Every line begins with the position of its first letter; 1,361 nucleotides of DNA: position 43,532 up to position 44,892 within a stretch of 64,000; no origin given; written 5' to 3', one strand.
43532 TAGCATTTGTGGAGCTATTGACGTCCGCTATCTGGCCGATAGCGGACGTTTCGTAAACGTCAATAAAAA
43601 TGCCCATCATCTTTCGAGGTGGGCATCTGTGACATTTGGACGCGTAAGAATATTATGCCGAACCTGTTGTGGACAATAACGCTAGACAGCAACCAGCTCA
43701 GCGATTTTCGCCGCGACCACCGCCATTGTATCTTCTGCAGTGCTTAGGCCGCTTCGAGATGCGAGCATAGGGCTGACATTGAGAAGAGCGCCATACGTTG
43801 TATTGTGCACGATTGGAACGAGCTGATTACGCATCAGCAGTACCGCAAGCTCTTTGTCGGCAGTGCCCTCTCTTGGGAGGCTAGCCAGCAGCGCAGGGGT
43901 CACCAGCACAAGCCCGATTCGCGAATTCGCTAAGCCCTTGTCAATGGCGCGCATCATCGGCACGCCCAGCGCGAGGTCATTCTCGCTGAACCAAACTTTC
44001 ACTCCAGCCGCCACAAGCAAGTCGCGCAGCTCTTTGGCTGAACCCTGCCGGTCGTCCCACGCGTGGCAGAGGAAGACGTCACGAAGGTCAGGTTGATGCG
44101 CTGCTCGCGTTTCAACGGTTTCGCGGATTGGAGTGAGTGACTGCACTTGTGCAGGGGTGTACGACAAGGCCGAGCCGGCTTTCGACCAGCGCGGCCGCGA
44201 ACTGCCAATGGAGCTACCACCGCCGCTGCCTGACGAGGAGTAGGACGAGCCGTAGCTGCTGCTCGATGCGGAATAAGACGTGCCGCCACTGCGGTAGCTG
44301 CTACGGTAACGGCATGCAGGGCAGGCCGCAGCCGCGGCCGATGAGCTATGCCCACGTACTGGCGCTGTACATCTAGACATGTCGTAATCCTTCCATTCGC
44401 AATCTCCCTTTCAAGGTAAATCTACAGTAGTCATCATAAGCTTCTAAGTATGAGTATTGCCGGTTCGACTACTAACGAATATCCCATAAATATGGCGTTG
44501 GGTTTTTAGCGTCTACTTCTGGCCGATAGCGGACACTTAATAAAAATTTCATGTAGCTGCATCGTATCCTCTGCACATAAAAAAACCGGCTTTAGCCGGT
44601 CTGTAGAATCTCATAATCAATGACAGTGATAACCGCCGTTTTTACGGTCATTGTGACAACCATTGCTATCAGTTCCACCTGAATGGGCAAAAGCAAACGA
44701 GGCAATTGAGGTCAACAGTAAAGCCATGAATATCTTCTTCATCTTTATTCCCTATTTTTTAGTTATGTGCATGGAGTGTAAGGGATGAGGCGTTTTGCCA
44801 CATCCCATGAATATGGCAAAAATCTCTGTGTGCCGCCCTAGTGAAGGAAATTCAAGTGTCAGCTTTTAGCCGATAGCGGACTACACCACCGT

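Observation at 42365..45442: Orphan TIR, TIR-TM and PIN-like (DUF4935-like) genes form a cassette array with no known partner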

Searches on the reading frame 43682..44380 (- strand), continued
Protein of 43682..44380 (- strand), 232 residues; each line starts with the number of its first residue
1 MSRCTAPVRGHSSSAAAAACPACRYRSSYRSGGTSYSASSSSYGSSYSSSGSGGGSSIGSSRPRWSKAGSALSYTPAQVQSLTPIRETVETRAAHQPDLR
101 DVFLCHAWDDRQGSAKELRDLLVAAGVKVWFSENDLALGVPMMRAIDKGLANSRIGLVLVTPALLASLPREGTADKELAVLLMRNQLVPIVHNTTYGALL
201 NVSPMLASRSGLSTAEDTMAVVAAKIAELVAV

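Call 95: search_dna_similar(query=window:43682-44380:-, collection=plasmids, mode=protein, max_evalue=1e-10, max_rows=12)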
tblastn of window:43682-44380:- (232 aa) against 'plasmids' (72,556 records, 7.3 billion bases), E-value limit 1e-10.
Records with a match: 342; places in all: 348; records where one place covers at least 80% of the query: 1.
Best place of each record, by identity: 80-90% 141; 60-80% 59; <60% 142.
By first word of the organism name: Klebsiella 140; Escherichia 41; Citrobacter 32; Enterobacter 28; Bacillus 14; Agrobacterium 7; Rhodococcus 7; Burkholderia 5; Acinetobacter 5; Rhizobium 4; and 40 more.
By predicted mobility (MOB-suite, as given by PLSDB): conjugative 170; non-mobilizable 111; mobilizable 61.
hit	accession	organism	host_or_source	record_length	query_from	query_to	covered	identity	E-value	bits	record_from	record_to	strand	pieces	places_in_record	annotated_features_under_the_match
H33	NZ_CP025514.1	Neorhizobium sp. SOG26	Oryza glumipatula,Whole ...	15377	1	231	100%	61.5%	2e-64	223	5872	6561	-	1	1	toll/interleukin-1 receptor domain-containing protein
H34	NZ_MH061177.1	Pseudomonas fluorescens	-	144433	68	231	71%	85.4%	5e-84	279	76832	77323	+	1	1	toll/interleukin-1 receptor domain-containing protein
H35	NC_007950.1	Polaromonas sp. JS666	-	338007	67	232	72%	83.7%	1e-84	280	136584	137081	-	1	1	toll/interleukin-1 receptor domain-containing protein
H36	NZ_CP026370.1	Klebsiella quasipneumoniae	Homo sapiens,blood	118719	67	232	72%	81.9%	2e-82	274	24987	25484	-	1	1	toll/interleukin-1 receptor domain-containing protein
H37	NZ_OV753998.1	Klebsiella quasipneumoniae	-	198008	67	232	72%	81.9%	2e-82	274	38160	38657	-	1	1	toll/interleukin-1 receptor domain-containing protein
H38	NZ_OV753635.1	Klebsiella quasipneumoniae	-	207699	67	232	72%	81.9%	2e-82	274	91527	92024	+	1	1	toll/interleukin-1 receptor domain-containing protein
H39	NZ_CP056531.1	Klebsiella pneumoniae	culture,Freshwater sample from ...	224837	67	232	72%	81.3%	7e-82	273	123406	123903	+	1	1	toll/interleukin-1 receptor domain-containing protein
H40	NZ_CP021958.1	Klebsiella pneumoniae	-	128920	67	232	72%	81.3%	1e-81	272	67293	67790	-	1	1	none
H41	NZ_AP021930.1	Klebsiella pneumoniae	-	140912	67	232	72%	81.3%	1e-81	272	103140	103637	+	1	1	toll/interleukin-1 receptor domain-containing protein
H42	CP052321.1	Klebsiella pneumoniae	Homo sapiens,blood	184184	67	232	72%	81.3%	1e-81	272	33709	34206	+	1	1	toll/interleukin-1 receptor domain-containing protein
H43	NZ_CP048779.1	Klebsiella pneumoniae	chicken,pure culture,chicken-internal ...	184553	67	232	72%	81.3%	1e-81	272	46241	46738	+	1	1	toll/interleukin-1 receptor domain-containing protein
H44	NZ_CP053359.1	Klebsiella pneumoniae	cattle,Pure culture,feces from ...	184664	67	232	72%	81.3%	1e-81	272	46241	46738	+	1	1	toll/interleukin-1 receptor domain-containing protein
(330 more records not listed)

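Call 96: get_annotated_region(hit=H39, flank=6000)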
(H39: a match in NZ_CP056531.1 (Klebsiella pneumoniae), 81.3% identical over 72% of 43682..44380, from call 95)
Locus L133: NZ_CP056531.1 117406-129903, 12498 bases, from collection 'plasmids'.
description: Klebsiella pneumoniae strain RHBSTW-00433 plasmid pRHBSTW-00433_2, complete sequence
organism: Klebsiella pneumoniae (NCBI taxid 573)
taxonomy: Bacteria; Pseudomonadota; Gammaproteobacteria; Enterobacterales; Enterobacteriaceae; Klebsiella; Klebsiella pneumoniae
host: -; source: culture,Freshwater sample from downstream of wastewater treatment plant; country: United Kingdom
typing (MOB-suite, as given by PLSDB): conjugative; replicon IncFIB,IncFII,rep_cluster_2183; relaxase MOBF,MOBF; mating-pair formation MPF_F
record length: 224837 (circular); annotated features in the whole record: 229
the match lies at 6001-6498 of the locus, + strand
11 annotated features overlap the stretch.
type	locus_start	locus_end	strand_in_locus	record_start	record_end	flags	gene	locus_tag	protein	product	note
CDS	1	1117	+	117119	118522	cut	-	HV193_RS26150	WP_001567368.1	ISNCY-like element ISKpn21 family transposase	GO:0006313 - DNA transposition [Evidence IEA]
CDS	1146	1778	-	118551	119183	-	-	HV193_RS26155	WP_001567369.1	hypothetical protein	-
CDS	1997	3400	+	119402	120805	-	-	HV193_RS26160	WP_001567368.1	ISNCY-like element ISKpn21 family transposase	GO:0006313 - DNA transposition [Evidence IEA]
CDS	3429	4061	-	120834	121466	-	-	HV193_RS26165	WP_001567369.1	hypothetical protein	-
CDS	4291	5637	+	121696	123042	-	-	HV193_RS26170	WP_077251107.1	ISNCY family transposase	-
CDS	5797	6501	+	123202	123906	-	-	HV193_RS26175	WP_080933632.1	toll/interleukin-1 receptor domain-containing protein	GO:0007165 - signal transduction [Evidence IEA]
CDS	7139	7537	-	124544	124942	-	-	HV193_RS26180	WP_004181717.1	H-NS family nucleoid-associated regulatory protein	GO:0006355 - regulation of DNA-templated transcription [Evidence IEA]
CDS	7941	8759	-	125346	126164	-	-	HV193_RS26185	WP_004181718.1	phospholipase D family protein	-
CDS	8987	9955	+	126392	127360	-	-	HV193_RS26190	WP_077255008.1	IS5 family transposase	-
CDS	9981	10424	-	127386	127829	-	-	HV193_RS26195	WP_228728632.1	thermonuclease family protein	-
CDS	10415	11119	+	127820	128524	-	-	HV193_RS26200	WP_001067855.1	IS6-like element IS26 family transposase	GO:0006313 - DNA transposition [Evidence IEA]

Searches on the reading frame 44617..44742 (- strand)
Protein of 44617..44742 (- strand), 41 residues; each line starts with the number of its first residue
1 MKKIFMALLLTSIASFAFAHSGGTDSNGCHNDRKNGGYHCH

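Call 38: search_protein_families(library=pfam, proteins=[window:44617-44742:-], max_evalue=0.01)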
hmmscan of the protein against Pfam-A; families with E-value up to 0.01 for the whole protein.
window:44617-44742:- (41 aa): 0 families

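Call 51: search_protein_families(library=padloc, proteins=[window:44617-44742:-], max_evalue=0.001)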
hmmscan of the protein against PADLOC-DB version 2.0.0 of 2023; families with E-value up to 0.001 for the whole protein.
window:44617-44742:- (41 aa): 0 families

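Call 104: search_protein_families(library=ncbifam, proteins=[window:44617-44742:-], max_evalue=0.01)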
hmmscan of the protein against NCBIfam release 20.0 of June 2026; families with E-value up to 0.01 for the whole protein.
window:44617-44742:- (41 aa): 1 family
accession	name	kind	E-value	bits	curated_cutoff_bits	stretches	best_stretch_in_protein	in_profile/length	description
NF033223.2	YHYH_alt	domain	1.1e-13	51.3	30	1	17-41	1-25/25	YHYH domain-containing protein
